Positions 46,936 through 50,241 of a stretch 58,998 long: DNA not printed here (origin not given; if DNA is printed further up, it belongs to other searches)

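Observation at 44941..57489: Seven-gene surface capture and uptake locus: one giant binding protein, two ABC permease pairs, an NHL/TPR/Yip1 fusion and a 1001-aa secreted protein, with no ATPase or regulator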

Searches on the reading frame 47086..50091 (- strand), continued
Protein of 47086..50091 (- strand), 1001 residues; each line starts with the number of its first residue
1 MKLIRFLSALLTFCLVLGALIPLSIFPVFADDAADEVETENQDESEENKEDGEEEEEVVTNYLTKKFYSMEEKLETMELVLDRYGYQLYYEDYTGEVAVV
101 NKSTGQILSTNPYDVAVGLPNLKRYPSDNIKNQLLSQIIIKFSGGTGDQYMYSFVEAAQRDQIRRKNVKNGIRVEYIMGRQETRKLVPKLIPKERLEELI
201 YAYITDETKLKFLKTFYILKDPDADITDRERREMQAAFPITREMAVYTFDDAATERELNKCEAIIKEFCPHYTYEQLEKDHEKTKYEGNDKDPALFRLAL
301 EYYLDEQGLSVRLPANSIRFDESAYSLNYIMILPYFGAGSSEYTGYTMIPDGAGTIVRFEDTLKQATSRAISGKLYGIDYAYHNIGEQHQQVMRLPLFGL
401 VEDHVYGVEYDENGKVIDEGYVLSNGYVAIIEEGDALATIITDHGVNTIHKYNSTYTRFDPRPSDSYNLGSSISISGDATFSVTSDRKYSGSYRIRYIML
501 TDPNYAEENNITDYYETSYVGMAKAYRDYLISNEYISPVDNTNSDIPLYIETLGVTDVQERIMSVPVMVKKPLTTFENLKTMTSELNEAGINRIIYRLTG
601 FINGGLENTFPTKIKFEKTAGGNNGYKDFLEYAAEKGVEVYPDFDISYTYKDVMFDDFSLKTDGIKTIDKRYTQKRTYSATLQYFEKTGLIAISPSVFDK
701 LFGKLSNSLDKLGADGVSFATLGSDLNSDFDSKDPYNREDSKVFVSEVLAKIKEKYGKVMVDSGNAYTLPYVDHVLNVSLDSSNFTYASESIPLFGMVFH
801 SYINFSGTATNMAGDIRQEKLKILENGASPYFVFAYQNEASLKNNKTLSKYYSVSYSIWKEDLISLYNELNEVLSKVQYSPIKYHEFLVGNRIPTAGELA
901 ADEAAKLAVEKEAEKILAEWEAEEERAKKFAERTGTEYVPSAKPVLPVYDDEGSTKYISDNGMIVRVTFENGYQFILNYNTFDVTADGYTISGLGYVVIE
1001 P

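Call 69: find_encoding_contigs(protein=P0284, flank=10000, max_places=1)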
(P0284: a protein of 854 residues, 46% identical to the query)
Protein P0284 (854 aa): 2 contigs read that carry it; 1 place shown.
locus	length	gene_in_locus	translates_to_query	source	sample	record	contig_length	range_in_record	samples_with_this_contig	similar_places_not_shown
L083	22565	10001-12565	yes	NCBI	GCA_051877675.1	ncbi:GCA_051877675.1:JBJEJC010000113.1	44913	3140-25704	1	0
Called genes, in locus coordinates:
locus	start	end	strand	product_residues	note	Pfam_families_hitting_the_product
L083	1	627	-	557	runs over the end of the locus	PF03063:Prismane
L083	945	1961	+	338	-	PF00356:LacI, PF00532:Peripla_BP_1, PF13407:Peripla_BP_4 (weak), PF13377:Peripla_BP_3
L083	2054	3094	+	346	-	PF07745:Glyco_hydro_53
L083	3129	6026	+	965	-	PF13416:SBP_bac_8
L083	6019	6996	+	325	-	PF00528:BPD_transp_1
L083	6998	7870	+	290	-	PF00528:BPD_transp_1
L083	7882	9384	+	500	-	PF01436:NHL (faint), PF08450:SGL (weak), PF17170:DUF5128 (weak)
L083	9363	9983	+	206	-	PF04893:Yip1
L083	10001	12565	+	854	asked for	PF18952:DUF5696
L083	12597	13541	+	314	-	PF00528:BPD_transp_1 (weak)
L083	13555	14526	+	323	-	PF00528:BPD_transp_1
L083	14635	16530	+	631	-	PF01547:SBP_bac_1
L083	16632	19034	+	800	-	PF07745:Glyco_hydro_53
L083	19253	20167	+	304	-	PF08220:HTH_DeoR (weak), PF08279:HTH_11, PF19187:HTH_PafC, PF13280:WYL, PF25583:WCX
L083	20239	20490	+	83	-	PF12674:Zn_ribbon_2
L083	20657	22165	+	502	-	PF01145:Band_7, PF15975:Flot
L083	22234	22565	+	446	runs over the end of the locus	PF01554:MatE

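Call 70: find_encoding_contigs(protein=P0348, flank=10000, max_places=1)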
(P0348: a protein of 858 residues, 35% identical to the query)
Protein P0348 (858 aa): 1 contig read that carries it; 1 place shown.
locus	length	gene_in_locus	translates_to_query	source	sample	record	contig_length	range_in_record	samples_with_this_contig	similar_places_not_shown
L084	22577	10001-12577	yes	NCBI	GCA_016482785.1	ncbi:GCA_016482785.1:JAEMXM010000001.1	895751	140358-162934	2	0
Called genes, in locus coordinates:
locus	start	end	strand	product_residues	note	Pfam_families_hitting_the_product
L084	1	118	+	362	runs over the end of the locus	PF00356:LacI, PF00532:Peripla_BP_1, PF13377:Peripla_BP_3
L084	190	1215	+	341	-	PF00356:LacI, PF13377:Peripla_BP_3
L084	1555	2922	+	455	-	PF01547:SBP_bac_1, PF13416:SBP_bac_8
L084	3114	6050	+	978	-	PF01547:SBP_bac_1, PF13416:SBP_bac_8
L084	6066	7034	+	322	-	PF00528:BPD_transp_1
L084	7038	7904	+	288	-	PF00528:BPD_transp_1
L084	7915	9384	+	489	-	PF01436:NHL (weak)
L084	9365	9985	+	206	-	PF04893:Yip1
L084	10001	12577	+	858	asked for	PF18952:DUF5696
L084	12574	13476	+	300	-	PF00528:BPD_transp_1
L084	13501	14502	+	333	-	PF00528:BPD_transp_1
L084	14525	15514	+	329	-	PF22612:GH113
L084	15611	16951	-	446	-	-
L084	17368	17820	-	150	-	-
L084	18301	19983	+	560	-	PF02837:Glyco_hydro_2_N (weak), PF22666:Glyco_hydro_2_N2 (weak), PF00703:Glyco_hydro_2 (weak), PF02836:Glyco_hydro_2_C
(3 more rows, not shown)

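Call 71: find_encoding_contigs(protein=P0358, flank=10000, max_places=1)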
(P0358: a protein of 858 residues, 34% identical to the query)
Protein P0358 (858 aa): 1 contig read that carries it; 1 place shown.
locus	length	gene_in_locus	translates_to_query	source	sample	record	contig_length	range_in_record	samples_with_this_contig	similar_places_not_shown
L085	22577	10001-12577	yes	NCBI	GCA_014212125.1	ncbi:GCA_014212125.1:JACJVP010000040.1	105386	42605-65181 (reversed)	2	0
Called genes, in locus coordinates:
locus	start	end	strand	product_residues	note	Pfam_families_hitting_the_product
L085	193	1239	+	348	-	PF00356:LacI, PF13377:Peripla_BP_3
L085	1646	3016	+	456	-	PF01547:SBP_bac_1, PF13416:SBP_bac_8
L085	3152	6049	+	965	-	PF01547:SBP_bac_1, PF13416:SBP_bac_8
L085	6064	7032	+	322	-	PF00528:BPD_transp_1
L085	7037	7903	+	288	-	PF00528:BPD_transp_1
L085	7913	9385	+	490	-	PF01436:NHL (faint)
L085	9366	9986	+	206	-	PF04893:Yip1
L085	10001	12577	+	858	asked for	PF18952:DUF5696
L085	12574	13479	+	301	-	PF00528:BPD_transp_1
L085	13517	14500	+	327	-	PF00528:BPD_transp_1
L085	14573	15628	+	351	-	PF02156:Glyco_hydro_26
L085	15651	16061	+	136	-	PF00165:HTH_AraC (faint), PF12833:HTH_18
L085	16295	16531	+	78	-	PF22266:DUF6953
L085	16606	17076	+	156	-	-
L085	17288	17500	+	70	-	PF14169:YdjO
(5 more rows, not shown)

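Call 73: find_encoding_contigs(protein=P0251, flank=10000, max_places=1)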
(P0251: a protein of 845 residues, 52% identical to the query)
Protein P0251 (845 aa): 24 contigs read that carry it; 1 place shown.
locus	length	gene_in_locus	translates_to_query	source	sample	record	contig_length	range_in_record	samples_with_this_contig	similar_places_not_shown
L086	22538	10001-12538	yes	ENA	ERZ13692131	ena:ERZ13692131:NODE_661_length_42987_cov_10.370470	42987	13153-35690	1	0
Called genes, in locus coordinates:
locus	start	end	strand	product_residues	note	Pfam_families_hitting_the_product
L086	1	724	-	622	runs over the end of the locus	PF06580:His_kinase, PF02518:HATPase_c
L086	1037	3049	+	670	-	PF04616:Glyco_hydro_43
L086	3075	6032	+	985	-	PF01547:SBP_bac_1, PF13416:SBP_bac_8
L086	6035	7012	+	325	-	PF00528:BPD_transp_1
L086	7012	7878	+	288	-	PF00528:BPD_transp_1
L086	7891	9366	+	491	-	PF01436:NHL (faint), PF08450:SGL (weak), PF17170:DUF5128 (faint)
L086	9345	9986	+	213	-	PF04893:Yip1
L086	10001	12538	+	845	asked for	PF18952:DUF5696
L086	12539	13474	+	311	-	PF00528:BPD_transp_1 (faint)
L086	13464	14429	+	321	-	PF00528:BPD_transp_1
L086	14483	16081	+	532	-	PF01547:SBP_bac_1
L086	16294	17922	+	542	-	PF01547:SBP_bac_1, PF13416:SBP_bac_8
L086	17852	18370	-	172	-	-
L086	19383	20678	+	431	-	PF13173:AAA_14, PF13635:DUF4143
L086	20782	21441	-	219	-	PF12822:ECF_trnsprt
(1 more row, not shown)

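Call 74: find_encoding_contigs(protein=P0360, flank=10000, max_places=1)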
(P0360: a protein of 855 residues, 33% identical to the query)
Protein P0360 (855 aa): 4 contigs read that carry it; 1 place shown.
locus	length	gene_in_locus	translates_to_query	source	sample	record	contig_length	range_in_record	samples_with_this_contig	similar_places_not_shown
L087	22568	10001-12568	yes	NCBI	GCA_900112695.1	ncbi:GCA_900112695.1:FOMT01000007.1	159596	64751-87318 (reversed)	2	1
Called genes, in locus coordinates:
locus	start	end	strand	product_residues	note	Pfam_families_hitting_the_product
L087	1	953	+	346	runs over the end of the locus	PF00356:LacI, PF00532:Peripla_BP_1, PF13377:Peripla_BP_3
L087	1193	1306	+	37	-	-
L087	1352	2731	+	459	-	PF01547:SBP_bac_1, PF13416:SBP_bac_8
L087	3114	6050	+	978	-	PF01547:SBP_bac_1, PF13416:SBP_bac_8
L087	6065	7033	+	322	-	PF00528:BPD_transp_1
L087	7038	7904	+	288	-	PF00528:BPD_transp_1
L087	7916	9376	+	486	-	PF01436:NHL (faint)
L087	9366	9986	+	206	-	PF04893:Yip1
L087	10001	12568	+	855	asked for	PF18952:DUF5696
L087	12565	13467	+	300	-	PF00528:BPD_transp_1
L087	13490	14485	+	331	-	PF00528:BPD_transp_1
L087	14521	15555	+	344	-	PF02156:Glyco_hydro_26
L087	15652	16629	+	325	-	-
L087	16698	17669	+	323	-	PF22612:GH113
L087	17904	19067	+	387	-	PF12698:ABC2_membrane_3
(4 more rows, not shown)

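Call 75: find_encoding_contigs(protein=P0317, flank=10000, max_places=1)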
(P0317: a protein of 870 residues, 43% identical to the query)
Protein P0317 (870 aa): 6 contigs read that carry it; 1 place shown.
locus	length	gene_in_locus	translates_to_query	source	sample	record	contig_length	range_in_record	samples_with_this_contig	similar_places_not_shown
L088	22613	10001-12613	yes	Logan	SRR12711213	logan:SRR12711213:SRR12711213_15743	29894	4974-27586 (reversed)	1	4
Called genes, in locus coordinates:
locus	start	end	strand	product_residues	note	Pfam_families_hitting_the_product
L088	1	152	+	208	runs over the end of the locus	PF00440:TetR_N, PF14278:TetR_C_8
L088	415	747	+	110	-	-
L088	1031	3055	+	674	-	PF04616:Glyco_hydro_43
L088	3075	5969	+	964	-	PF25275:Golvesin_C (faint), PF01547:SBP_bac_1, PF13416:SBP_bac_8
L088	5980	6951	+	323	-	PF00528:BPD_transp_1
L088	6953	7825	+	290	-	PF11040:DGF-1_C (faint), PF00528:BPD_transp_1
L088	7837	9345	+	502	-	PF08450:SGL (weak), PF01436:NHL (weak), PF06739:SBBP (faint)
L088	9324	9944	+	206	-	PF04893:Yip1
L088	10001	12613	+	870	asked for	PF18952:DUF5696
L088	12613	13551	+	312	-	PF00528:BPD_transp_1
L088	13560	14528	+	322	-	PF00528:BPD_transp_1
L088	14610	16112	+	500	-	PF01547:SBP_bac_1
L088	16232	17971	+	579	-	PF01301:Glyco_hydro_35, PF02449:Glyco_hydro_42, PF21317:BetaGal_ABD_1, PF21467:BetaGal_gal-bd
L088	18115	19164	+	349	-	PF00356:LacI, PF00532:Peripla_BP_1, PF13407:Peripla_BP_4, PF13377:Peripla_BP_3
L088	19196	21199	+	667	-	PF02449:Glyco_hydro_42, PF08532:Glyco_hydro_42M, PF08533:Glyco_hydro_42C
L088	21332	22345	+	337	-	PF00254:FKBP_C, PF05698:Trigger_C (weak)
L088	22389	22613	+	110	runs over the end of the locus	PF06153:CdAMP_rec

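Call 101: search_protein_representatives(alignment_id=A1)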
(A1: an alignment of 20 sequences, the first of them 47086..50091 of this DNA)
Query: 20 sequences, 1023 profile positions. Proteins with E-value up to 0.001 (for the whole library): 5437; up to 1e-10: 4421; up to 1e-30: 3000. The best 150 are listed.
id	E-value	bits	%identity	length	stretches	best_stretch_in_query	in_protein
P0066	0.0e+00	1687.7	-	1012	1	1-1022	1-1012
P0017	0.0e+00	1588.7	-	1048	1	1-1022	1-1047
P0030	0.0e+00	1499.3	-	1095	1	3-1022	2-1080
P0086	0.0e+00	1411.1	-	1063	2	30-1021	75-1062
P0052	0.0e+00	1403.0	-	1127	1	5-1022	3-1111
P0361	0.0e+00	1344.4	-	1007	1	26-1022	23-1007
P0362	0.0e+00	1290.0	-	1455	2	1-957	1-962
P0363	0.0e+00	1286.2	-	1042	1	4-1021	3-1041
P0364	0.0e+00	1264.3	-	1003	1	1-1022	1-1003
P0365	0.0e+00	1257.3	-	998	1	1-1021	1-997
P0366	0.0e+00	1256.9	-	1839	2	1-950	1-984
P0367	0.0e+00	1250.9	-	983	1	5-1022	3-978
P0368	0.0e+00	1249.4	-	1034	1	11-1019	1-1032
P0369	0.0e+00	1249.0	-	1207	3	512-1022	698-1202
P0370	0.0e+00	1244.3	-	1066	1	1-1022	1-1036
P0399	0.0e+00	1169.1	-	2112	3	198-963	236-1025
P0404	0.0e+00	1158.4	-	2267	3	196-955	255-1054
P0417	0.0e+00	1128.4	-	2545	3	192-954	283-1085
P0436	0.0e+00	1099.8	-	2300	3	191-951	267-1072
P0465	0.0e+00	1049.4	-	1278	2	3-939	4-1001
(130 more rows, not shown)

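Call 104: search_protein_families(library=pfam, proteins=[P0417, P0404, P0436, P0399], max_evalue=0.001)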
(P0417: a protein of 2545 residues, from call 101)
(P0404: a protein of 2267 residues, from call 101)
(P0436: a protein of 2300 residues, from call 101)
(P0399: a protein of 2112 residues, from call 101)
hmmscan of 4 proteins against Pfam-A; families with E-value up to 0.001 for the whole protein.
P0417 (2545 aa): 1 family
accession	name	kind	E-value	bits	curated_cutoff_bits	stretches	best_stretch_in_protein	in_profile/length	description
PF18952.6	DUF5696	-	5.4e-113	379.1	25.6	2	524-1021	130-576/612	Family of unknown function (DUF5696)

P0404 (2267 aa): 1 family
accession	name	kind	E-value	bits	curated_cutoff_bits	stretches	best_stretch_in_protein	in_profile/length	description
PF18952.6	DUF5696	-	6.4e-117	392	25.6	3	682-990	277-577/612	Family of unknown function (DUF5696)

P0436 (2300 aa): 1 family
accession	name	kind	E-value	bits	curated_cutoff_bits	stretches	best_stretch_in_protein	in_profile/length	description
PF18952.6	DUF5696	-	8.2e-122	408.2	25.6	3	705-1010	279-576/612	Family of unknown function (DUF5696)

P0399 (2112 aa): 1 family
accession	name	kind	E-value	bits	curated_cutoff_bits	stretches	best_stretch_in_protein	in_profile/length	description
PF18952.6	DUF5696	-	1.2e-117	394.4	25.6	2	477-954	132-576/612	Family of unknown function (DUF5696)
